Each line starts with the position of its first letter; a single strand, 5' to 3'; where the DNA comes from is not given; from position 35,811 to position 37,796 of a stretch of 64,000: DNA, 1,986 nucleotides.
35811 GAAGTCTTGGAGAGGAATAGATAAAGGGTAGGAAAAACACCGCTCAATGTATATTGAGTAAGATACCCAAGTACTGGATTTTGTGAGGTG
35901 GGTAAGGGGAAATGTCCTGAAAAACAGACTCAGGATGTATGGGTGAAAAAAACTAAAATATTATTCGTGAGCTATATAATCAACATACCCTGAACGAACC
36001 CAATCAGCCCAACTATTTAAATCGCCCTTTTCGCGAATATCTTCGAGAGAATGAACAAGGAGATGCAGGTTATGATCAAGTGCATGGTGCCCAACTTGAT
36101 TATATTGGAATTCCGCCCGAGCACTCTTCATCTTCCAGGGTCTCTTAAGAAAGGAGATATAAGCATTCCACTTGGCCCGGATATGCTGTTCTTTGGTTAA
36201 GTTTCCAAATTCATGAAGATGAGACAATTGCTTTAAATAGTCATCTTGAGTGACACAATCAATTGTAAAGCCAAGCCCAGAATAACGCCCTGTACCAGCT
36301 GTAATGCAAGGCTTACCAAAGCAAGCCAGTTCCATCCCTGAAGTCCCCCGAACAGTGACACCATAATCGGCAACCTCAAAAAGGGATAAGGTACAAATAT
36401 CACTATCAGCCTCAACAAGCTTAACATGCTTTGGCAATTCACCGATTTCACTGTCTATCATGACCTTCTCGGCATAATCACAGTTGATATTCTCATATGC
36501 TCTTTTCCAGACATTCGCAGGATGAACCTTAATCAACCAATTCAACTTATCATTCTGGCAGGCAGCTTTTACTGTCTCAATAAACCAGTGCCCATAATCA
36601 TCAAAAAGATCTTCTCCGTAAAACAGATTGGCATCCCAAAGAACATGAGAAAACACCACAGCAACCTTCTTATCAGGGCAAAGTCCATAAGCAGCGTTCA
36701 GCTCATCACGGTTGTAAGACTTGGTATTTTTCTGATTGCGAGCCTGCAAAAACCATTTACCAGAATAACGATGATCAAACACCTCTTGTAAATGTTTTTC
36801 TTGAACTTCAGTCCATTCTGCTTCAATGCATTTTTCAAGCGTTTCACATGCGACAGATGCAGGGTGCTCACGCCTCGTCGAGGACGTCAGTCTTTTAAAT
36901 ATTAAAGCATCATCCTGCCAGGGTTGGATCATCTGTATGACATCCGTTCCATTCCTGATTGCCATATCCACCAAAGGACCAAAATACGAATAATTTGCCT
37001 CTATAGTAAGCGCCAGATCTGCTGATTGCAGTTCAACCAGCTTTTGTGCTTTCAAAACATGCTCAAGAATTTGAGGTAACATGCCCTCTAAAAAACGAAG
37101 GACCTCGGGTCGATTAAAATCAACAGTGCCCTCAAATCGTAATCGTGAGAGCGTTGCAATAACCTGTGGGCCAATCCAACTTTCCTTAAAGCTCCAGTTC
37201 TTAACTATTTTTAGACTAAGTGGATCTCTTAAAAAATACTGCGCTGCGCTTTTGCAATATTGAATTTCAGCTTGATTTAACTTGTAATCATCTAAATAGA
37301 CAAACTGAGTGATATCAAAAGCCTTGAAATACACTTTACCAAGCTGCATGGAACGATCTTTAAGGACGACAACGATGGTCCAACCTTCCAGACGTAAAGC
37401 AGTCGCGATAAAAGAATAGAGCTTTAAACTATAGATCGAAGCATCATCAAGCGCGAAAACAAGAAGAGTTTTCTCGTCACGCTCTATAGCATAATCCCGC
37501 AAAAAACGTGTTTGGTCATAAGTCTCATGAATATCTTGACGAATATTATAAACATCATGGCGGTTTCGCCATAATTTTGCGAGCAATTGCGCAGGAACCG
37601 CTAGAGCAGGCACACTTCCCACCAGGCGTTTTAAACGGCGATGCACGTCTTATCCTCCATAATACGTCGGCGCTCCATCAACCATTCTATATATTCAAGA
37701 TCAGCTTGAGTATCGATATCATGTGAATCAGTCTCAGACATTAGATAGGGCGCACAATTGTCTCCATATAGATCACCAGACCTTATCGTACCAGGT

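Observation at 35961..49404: Eleven-gene nonulosonic-acid glycan cluster with amidotransferase and three unrelated methyltransferases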

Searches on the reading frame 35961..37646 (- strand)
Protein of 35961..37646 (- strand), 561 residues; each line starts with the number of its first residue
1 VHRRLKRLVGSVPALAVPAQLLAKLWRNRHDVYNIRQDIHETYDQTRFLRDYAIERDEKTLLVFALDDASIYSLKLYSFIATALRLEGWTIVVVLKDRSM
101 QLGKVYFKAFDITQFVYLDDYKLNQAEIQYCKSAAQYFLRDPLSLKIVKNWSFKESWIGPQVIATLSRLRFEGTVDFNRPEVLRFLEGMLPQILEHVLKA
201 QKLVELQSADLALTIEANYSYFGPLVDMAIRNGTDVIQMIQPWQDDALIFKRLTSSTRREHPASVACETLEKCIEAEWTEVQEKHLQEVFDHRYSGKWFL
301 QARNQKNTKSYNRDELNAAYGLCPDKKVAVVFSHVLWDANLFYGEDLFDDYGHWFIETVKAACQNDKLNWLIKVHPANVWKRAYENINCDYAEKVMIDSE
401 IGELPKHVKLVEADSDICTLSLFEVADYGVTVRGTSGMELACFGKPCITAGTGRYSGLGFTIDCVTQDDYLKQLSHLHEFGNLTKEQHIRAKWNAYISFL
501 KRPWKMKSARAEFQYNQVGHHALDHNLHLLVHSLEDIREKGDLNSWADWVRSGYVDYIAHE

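Call 7: search_protein_families(library=pfam, proteins=[window:35961-37646:-], max_evalue=0.01)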
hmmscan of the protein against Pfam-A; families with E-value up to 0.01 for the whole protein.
window:35961-37646:- (561 aa): 1 family
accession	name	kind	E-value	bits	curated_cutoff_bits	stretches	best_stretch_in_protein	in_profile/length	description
PF05159.20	Capsule_synth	-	0.0066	16.4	20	0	364-468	182-279/310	Capsule polysaccharide biosynthesis protein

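Call 8: search_protein_families(library=ncbifam, proteins=[window:35961-37646:-], max_evalue=0.01)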
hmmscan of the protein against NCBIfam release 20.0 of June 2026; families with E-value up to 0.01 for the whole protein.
window:35961-37646:- (561 aa): 0 families

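Call 9: find_homologous_proteins(query=window:35961-37646:-)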
Query window:35961-37646:- (561 aa): 1564 proteins with E <= 0.001 among 8000 candidates; the best 120 are listed.
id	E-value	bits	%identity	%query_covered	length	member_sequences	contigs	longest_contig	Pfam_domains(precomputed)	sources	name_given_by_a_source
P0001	0.0e+0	1309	100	100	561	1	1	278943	-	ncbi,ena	-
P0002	5.8e-242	823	61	100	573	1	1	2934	-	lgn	-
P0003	2.9e-225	767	59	99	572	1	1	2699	-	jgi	jgi:hypothetical protein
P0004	1.6e-220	752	59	100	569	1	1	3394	PF05159.21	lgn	-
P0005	1.6e-220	752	58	99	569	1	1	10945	-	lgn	-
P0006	8.9e-220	749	57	100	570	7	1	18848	PF05159.21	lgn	-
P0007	2.5e-218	744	58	100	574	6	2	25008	-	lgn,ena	-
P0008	4.2e-218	744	58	100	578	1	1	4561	-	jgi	jgi:Capsule polysaccharide biosynthesis protein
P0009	1.0e-217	742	57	100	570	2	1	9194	PF05159.21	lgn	-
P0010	1.3e-217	742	57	99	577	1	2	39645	-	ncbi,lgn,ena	-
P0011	2.1e-217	741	58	100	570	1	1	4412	PF05159.21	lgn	-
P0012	2.5e-216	738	57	100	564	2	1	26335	-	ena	-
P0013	1.1e-214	732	57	99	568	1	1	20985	PF05159.21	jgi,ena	-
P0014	1.4e-214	732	58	99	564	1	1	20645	-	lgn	-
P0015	1.6e-214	732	57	100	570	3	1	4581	PF05159.21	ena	-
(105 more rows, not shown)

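Call 11: find_encoding_contigs(protein=P0001, flank=10000, max_places=3)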
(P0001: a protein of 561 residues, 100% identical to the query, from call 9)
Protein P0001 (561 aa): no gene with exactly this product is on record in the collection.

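Call 12: find_related_loci(query=window:35961-37646:-, collection=genome_contigs, flank=10000)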
Query window:35961-37646:- (561 aa) in genome_contigs; peptide patterns used: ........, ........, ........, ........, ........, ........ (x = any residue, [..] = any of these).
20 stretches matched a pattern, but none encodes a relative of the query by tblastn (E <= 1e-3).

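Call 13: list_cluster_members(proteins=[window:35961-37646:-, window:39532-40527:-, window:47533-49404:-, window:21747-25202:+, window:314-2362:-, window:57857-59689:+])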
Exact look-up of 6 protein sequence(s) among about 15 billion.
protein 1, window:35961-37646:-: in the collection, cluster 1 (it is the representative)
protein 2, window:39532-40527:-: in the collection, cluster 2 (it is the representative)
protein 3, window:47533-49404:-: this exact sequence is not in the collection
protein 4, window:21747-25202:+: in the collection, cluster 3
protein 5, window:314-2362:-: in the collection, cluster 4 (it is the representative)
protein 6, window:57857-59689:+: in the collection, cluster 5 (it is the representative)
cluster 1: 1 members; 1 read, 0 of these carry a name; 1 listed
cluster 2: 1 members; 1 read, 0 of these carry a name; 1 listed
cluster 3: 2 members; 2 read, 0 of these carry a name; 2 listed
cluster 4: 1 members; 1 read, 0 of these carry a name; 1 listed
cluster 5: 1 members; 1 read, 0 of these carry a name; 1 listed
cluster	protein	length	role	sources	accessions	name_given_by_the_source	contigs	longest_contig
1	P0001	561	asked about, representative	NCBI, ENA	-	-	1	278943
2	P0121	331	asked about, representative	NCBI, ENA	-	-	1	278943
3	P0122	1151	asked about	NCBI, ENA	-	-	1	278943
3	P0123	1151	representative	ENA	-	-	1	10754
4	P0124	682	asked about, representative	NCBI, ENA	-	-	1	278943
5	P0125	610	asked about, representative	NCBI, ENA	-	-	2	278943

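Call 18: find_related_loci(query=A1, collection=genome_contigs, flank=10000)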
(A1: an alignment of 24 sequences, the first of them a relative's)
Query A1 (561 aa) in genome_contigs; peptide patterns used: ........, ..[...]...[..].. (x = any residue, [..] = any of these).
79 stretches matched a pattern; 48 encode a relative of the query (tblastn E <= 1e-3); 48 distinct loci.
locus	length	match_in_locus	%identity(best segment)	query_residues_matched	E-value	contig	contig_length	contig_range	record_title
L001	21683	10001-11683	56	1-561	0e+0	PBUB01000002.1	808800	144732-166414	MAG: Spirochaetaceae bacterium isolate NP47 65383, whole genome shotgun sequence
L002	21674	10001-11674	57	1-558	0e+0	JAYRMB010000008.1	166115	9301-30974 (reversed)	MAG: Azonexus sp. isolate XM2_XAASGE2bin.24 NODE_90_length_166115_cov_99.482818, whole genome shotgun sequence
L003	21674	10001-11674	56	4-561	0e+0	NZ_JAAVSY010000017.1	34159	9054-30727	Haematospirillum sp. H4485 H4485_17, whole genome shotgun sequence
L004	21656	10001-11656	53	7-558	0e+0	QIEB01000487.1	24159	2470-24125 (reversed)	MAG: Flammeovirgaceae bacterium isolate SZUA-212 Ga0063294_10000951, whole genome shotgun sequence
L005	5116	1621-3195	48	35-558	1e-172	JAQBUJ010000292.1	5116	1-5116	MAG: Proteobacteria bacterium isolate casp150-mb.144 NODE_39039_length_5116_cov_0.051027, whole genome shotgun sequence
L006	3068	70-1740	46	5-560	3e-178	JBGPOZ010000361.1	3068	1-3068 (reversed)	MAG: Stellaceae bacterium isolate OBJ2_061818_050_26 k141_2894353_length_3068_cov_13.0000, whole genome shotgun sequence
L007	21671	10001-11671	46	3-558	3e-165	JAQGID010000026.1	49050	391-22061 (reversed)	MAG: Rhodospirillales bacterium isolate RYN_450 scaffold_115843, whole genome shotgun sequence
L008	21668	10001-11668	46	5-558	3e-161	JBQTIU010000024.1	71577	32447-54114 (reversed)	MAG: Pseudomonadota bacterium isolate SAR270 c_000000148002, whole genome shotgun sequence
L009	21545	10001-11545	45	43-558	2e-158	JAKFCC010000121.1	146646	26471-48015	MAG: Gemmatimonadota bacterium isolate LC011 contig-124_63, whole genome shotgun sequence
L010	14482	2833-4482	44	14-560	2e-157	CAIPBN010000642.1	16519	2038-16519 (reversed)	MAG: uncultured Verrucomicrobia bacterium isolate Erken-D9_bin-0968 genome assembly, contig: bin-0968:642/949, whole gen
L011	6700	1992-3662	44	1-558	8e-156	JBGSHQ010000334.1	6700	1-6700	MAG: Bdellovibrionia bacterium isolate JTS-AC109 k141_1271689, whole genome shotgun sequence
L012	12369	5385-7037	45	7-558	1e-154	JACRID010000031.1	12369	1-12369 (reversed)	MAG: Candidatus Peregrinibacteria bacterium isolate NC_groundwater_1794_Pr3_B-0.1um_45_30 SR-2_scaffold_141_1119274, who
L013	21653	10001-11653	44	9-558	7e-153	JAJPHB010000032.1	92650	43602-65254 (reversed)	MAG: Alphaproteobacteria bacterium isolate Centralia_MAG_132 k107_495188, whole genome shotgun sequence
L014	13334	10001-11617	43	22-558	1e-146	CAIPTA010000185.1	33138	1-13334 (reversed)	MAG: Oligoflexia bacterium isolate T7-022_bin-565 genome assembly, contig: bin-565:185/202, whole genome shotgun sequenc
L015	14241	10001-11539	45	48-561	3e-141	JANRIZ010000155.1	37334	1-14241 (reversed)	MAG: Verrucomicrobiia bacterium isolate bins.234 k141_2712294, whole genome shotgun sequence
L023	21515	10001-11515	42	54-559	3e-128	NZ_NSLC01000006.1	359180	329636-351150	Afifella sp. IM 167 scaffold0006, whole genome shotgun sequence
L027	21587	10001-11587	41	28-559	4e-124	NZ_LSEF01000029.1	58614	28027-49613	Bradyrhizobium neotropicale strain BR 10247 contig124, whole genome shotgun sequence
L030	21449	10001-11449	42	58-542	7e-119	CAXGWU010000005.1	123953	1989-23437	MAG TPA_asm: uncultured Oligoflexia bacterium isolate ERR594339_concoct_131 genome assembly, contig: ERZ6778701.135, who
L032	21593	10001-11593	39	28-561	1e-117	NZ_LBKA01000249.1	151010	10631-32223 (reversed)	Bradyrhizobium sp. CCBAU 11386 C953, whole genome shotgun sequence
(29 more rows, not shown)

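Call 25: search_protein_families(library=pfam, proteins=[L002:11644-12999:+, L002:12996-13757:+, L002:13717-14571:+, L002:14502-15692:+, L002:15717-17597:+, L002:18347-20548:+, L002:20695-21672:+, L003:34-1341:+, L003:1345-2397:+, L003:2413-3690:+], max_evalue=0.001)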
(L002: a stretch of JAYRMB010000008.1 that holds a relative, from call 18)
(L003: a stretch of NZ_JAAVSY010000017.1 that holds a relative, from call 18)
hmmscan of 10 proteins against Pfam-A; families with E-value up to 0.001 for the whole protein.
L002:11644-12999:+ (451 aa): 5 families
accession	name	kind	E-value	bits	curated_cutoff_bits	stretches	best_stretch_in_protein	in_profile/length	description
PF13692.12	Glyco_trans_1_4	-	1.1e-18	68.2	27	1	259-398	4-142/142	Glycosyl transferases group 1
PF00534.26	Glycos_transf_1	-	3.2e-15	56.5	26.4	1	273-412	28-172/172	Glycosyl transferases group 1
PF13439.12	Glyco_transf_4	-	1.5e-07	32.1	28.5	1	33-238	3-170/170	Glycosyltransferase Family 4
PF20706.3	GT4-conflict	-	5.2e-06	26.1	26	1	257-386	198-335/385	Family 4 Glycosyltransferase in conflict systems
PF13524.12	Glyco_trans_1_2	-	0.00059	20.2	25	1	293-427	14-143/144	Glycosyl transferase-like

L002:12996-13757:+ (253 aa): 8 families
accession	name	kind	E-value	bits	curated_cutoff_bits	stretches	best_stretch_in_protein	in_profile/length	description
PF13489.12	Methyltransf_23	-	8.8e-20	71.5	27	1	53-205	19-163/164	Methyltransferase domain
PF13649.12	Methyltransf_25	-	1.5e-14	54.9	27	1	60-152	1-97/97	Methyltransferase domain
PF08241.18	Methyltransf_11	-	5.4e-13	49.8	21.2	1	61-156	1-95/95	Methyltransferase domain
PF08242.18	Methyltransf_12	-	1.7e-12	48.3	30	1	61-154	1-98/98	Methyltransferase domain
PF13847.12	Methyltransf_31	-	1.1e-07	32.1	27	1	58-165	5-119/145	Methyltransferase domain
PF02353.26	CMAS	-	4.5e-05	23.3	27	1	59-158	65-166/273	Mycolic acid cyclopropane synthetase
PF03848.20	TehB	-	6.2e-05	23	20.4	1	37-158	13-134/193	Tellurite resistance protein TehB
PF05401.17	NodS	-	0.00013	22.3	24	1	58-162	45-150/201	Nodulation protein S (NodS)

L002:13717-14571:+ (284 aa): 3 families
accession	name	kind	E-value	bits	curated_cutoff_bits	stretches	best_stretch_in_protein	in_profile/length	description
PF00535.33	Glycos_transf_2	-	4.7e-24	85.6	23.3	1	34-158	1-130/168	Glycosyl transferase family 2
PF10111.15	Glyco_tranf_2_2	-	1e-06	28.9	27.3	1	35-131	2-103/276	Glycosyltransferase like family 2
PF13641.12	Glyco_tranf_2_3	-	0.00014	22.3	27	1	31-143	1-121/230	Glycosyltransferase like family 2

L002:14502-15692:+ (396 aa): 5 families
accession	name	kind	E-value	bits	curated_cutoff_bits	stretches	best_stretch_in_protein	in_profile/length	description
PF00534.26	Glycos_transf_1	-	3.6e-32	111.7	26.4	1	219-373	13-171/172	Glycosyl transferases group 1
PF13692.12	Glyco_trans_1_4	-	2.2e-27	96.5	27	1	223-359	3-141/142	Glycosyl transferases group 1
PF13524.12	Glyco_trans_1_2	-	1.1e-08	35.6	25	1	251-387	13-141/144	Glycosyl transferase-like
PF20706.3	GT4-conflict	-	4.7e-08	32.8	26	1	169-332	145-318/385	Family 4 Glycosyltransferase in conflict systems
PF13439.12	Glyco_transf_4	-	9.3e-06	26.2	28.5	1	38-202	3-167/170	Glycosyltransferase Family 4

L002:15717-17597:+ (626 aa): 3 families
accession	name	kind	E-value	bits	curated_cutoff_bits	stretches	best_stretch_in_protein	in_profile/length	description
PF00733.27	Asn_synthase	-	7.8e-72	243.3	21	1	244-613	2-353/354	Asparagine synthase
PF13522.11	GATase_6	-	1.9e-44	151.3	27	1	32-159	1-130/130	Glutamine amidotransferase domain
PF13537.11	GATase_7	-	5.3e-43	146.4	25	1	47-163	1-121/123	Glutamine amidotransferase domain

L002:18347-20548:+ (733 aa): 2 families
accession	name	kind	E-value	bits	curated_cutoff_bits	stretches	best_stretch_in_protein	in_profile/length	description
PF03706.18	LPG_synthase_TM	-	1.5e-12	48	33.4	1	14-289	6-301/302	Lysylphosphatidylglycerol synthase TM region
PF04932.20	Wzy_C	-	1.2e-09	38.6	31.7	1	518-658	3-148/149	O-Antigen ligase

L002:20695-21672:+ (326 aa): 4 families
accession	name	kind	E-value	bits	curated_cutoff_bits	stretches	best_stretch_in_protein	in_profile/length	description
PF13692.12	Glyco_trans_1_4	-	2.9e-16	60.5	27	1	210-326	3-121/142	Glycosyl transferases group 1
PF13439.12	Glyco_transf_4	-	2.7e-13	50.7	28.5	1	25-185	2-161/170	Glycosyltransferase Family 4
PF00534.26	Glycos_transf_1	-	2.7e-11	43.8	26.4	1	206-326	13-137/172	Glycosyl transferases group 1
PF13579.12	Glyco_trans_4_4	-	3.4e-08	34.4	29.7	1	25-185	1-154/158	Glycosyl transferase 4-like domain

L003:34-1341:+ (435 aa): 3 families
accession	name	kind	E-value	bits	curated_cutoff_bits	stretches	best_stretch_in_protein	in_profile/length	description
PF03721.20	UDPG_MGDP_dh_N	-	5.1e-37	127.7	27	1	2-168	9-181/187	UDP-glucose/GDP-mannose dehydrogenase family, NAD binding domain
PF00984.24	UDPG_MGDP_dh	-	8.8e-19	67.9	25.4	1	188-278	1-93/94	UDP-glucose/GDP-mannose dehydrogenase family, central domain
PF03720.21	UDPG_MGDP_dh_C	-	3.3e-13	50.3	30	1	306-409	2-102/103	UDP-glucose/GDP-mannose dehydrogenase family, UDP binding domain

L003:1345-2397:+ (350 aa): 6 families
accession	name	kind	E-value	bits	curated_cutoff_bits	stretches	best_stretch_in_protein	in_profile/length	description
PF01370.27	Epimerase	-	8.4e-39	133.8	20.9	1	14-271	1-239/240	NAD dependent epimerase/dehydratase family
PF16363.11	GDP_Man_Dehyd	-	9.1e-29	101.4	27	1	15-336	1-331/332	GDP-mannose 4,6 dehydratase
PF13460.12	NAD_binding_10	-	4.1e-08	33.7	27.2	1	18-190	1-144/184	NAD(P)H-binding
PF07993.18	NAD_binding_4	-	3.9e-07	29.9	20.1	0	160-194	175-209/258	Male sterility protein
PF01073.25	3Beta_HSD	-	0.00038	20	22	1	15-91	1-78/280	3-beta hydroxysteroid dehydrogenase/isomerase family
PF04321.23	RmlD_sub_bind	-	0.00044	19.9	27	0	13-43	2-32/287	RmlD substrate binding domain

L003:2413-3690:+ (425 aa): 1 family
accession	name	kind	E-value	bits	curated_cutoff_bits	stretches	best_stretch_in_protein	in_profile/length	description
PF13692.12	Glyco_trans_1_4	-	5.1e-09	37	27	1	245-381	2-135/142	Glycosyl transferases group 1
